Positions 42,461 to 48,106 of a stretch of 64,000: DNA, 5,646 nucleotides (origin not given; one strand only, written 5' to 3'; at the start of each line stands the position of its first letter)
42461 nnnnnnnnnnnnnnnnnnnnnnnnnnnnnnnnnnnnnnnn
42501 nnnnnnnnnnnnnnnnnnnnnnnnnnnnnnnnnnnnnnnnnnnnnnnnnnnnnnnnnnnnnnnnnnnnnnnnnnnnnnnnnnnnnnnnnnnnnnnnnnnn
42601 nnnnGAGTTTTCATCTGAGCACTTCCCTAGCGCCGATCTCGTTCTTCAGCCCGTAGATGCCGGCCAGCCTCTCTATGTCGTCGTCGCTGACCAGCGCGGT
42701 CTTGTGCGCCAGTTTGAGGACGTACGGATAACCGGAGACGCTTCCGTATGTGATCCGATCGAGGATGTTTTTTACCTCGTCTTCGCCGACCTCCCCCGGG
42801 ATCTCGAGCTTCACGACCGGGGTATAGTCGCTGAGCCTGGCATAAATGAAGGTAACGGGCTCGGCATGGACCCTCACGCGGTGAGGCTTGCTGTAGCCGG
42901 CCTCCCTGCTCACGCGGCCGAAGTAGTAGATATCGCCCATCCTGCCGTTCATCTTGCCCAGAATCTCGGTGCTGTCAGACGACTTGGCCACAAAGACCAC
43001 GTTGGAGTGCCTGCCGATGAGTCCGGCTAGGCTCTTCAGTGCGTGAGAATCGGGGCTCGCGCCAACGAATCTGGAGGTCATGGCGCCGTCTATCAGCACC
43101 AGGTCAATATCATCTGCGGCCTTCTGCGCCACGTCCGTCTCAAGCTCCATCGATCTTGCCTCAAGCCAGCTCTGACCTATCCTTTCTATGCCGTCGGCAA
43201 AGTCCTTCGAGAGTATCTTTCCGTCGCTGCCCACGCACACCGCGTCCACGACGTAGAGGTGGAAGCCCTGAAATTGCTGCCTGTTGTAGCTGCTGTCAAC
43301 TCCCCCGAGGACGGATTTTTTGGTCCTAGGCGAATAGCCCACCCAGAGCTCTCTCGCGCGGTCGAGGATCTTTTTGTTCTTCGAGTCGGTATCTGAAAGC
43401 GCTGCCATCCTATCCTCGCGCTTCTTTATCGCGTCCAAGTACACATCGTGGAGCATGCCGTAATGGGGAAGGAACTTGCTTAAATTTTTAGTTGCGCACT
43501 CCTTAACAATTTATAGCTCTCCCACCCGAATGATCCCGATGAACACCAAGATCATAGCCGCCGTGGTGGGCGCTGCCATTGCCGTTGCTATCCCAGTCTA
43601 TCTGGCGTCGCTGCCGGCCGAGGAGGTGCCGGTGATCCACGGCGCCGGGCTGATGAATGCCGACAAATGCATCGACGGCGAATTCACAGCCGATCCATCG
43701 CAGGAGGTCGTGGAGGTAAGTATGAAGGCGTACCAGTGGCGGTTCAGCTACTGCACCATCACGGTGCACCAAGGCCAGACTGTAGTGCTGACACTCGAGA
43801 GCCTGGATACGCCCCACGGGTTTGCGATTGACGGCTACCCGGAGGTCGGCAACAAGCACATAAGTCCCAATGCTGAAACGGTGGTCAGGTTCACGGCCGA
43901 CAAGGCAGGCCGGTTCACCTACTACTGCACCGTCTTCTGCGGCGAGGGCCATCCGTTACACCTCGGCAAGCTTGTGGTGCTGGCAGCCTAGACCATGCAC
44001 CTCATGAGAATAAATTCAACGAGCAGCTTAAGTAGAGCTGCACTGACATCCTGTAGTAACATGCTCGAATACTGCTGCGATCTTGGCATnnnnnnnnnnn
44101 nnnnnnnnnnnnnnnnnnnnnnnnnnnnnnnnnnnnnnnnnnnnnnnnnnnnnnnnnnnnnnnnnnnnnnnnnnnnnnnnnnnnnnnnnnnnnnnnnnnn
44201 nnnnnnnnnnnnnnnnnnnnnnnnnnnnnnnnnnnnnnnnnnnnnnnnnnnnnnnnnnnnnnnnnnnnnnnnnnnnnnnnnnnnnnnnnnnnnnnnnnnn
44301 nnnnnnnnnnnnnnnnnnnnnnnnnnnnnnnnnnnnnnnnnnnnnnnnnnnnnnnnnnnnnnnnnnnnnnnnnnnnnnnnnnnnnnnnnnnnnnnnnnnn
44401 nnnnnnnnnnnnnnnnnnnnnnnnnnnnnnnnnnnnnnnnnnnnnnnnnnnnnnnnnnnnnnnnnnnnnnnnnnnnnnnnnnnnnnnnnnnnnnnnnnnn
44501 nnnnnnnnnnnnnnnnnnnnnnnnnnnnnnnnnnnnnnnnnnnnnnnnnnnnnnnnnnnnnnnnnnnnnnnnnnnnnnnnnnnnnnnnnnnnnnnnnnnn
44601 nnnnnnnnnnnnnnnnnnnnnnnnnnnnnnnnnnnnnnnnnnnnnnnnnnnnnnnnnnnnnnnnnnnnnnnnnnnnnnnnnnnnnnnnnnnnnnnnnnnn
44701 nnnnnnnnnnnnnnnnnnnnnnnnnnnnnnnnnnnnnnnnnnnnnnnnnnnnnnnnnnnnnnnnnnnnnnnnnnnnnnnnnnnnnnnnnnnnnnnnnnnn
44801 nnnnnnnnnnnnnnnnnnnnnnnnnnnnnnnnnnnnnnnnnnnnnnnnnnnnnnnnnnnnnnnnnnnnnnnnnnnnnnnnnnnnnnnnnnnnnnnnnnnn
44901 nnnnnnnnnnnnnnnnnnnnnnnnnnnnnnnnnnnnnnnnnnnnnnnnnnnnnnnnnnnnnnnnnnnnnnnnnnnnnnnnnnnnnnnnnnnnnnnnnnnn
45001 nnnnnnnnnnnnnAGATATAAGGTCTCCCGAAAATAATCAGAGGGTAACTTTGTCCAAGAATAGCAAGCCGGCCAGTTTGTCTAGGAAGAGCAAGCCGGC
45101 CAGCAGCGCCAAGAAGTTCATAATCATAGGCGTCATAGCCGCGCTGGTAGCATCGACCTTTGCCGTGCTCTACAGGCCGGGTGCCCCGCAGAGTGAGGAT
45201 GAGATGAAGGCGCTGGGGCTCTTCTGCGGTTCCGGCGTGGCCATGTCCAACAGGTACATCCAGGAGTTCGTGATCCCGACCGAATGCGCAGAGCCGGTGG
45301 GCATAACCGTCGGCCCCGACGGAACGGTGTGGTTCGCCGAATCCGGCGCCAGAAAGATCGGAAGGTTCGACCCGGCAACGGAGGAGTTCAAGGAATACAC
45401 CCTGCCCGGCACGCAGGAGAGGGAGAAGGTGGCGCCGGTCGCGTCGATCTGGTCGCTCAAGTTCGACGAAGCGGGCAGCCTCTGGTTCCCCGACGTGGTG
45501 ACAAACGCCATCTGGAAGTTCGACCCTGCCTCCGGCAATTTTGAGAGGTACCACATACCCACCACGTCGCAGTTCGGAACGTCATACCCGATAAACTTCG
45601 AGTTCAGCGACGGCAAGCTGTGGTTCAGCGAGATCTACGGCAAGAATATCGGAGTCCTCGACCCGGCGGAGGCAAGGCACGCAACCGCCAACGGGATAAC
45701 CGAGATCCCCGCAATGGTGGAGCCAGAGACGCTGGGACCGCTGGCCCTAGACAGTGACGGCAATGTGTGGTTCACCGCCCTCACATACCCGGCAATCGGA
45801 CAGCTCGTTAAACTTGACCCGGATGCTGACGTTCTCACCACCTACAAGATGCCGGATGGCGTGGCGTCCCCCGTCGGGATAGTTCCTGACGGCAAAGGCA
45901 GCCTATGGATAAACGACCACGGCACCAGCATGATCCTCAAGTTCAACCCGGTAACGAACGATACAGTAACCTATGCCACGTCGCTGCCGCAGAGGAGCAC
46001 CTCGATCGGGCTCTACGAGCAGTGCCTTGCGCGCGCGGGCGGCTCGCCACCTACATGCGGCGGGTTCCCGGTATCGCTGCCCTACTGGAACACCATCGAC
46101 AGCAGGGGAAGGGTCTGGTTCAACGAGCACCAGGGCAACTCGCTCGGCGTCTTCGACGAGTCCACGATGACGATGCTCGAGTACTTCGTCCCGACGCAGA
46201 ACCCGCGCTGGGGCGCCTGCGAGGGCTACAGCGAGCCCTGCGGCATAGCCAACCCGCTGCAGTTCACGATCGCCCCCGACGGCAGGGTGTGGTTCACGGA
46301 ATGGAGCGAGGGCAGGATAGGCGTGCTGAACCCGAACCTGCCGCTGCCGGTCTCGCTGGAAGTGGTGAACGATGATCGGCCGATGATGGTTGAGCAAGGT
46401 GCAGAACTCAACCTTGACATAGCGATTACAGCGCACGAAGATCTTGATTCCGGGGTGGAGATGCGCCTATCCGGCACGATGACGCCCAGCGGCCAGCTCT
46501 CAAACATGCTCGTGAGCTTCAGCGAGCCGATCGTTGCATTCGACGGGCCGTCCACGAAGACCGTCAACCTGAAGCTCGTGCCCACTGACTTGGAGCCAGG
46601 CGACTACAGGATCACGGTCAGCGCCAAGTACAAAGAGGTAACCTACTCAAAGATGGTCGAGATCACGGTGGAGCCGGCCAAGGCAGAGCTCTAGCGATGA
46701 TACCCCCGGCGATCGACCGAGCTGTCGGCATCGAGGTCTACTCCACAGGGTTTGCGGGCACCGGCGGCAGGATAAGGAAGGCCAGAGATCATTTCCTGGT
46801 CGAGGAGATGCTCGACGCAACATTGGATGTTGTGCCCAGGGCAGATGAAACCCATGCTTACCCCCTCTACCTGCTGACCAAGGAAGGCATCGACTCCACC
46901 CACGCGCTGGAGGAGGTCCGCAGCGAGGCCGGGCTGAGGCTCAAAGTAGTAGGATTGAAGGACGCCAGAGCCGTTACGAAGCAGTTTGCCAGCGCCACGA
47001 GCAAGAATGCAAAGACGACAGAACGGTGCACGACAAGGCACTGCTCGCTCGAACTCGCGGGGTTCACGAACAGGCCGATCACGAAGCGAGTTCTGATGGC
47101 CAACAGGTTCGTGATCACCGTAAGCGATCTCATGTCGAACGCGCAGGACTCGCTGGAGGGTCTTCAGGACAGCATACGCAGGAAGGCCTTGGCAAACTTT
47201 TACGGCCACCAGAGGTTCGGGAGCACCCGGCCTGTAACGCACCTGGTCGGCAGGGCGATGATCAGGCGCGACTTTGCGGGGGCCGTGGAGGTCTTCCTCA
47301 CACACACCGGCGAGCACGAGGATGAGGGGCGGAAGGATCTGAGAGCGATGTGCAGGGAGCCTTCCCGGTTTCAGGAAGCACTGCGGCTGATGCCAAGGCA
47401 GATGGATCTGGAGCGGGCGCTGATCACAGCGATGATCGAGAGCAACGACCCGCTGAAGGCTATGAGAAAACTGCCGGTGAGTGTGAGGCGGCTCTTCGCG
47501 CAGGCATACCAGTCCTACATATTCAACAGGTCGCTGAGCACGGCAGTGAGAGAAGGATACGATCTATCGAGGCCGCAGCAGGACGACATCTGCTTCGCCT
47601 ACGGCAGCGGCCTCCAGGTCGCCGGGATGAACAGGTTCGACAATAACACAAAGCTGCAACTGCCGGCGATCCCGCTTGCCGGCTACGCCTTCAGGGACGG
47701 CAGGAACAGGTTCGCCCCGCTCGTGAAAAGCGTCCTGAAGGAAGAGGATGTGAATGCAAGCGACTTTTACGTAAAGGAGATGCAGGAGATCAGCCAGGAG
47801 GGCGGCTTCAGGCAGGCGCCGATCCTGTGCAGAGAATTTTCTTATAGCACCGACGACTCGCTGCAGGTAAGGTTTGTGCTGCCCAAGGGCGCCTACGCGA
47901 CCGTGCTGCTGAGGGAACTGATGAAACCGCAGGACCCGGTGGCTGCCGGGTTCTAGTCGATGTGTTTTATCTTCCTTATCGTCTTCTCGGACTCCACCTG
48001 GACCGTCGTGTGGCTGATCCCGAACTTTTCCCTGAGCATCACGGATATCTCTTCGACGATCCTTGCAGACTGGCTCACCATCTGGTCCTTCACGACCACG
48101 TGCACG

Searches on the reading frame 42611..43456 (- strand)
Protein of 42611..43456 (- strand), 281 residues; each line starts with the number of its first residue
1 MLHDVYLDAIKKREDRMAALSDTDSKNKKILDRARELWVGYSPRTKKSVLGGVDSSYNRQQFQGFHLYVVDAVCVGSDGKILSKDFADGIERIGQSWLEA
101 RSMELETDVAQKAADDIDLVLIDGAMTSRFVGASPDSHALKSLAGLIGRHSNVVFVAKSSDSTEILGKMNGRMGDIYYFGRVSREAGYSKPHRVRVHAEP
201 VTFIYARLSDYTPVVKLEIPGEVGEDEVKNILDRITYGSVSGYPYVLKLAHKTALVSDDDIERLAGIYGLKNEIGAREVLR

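Call 67: search_protein_families(library=pfam, proteins=[window:42611-43456:-], max_evalue=0.001)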
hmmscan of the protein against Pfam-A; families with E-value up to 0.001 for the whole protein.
window:42611-43456:- (281 aa): 1 family
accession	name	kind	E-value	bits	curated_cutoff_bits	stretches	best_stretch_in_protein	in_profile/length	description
PF09376.16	NurA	-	3.2e-26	92.8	21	1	50-254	3-252/254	NurA domain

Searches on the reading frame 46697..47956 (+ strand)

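Call 67: search_protein_families(library=pfam, proteins=[window:46697-47956:+], max_evalue=0.001)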
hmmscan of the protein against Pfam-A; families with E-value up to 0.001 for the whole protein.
window:46697-47956:+ (419 aa): 1 family
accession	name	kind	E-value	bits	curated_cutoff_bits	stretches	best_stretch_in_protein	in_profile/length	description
PF01142.23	TruD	-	1e-97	328.1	27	1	10-408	2-412/412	tRNA pseudouridine synthase D (TruD)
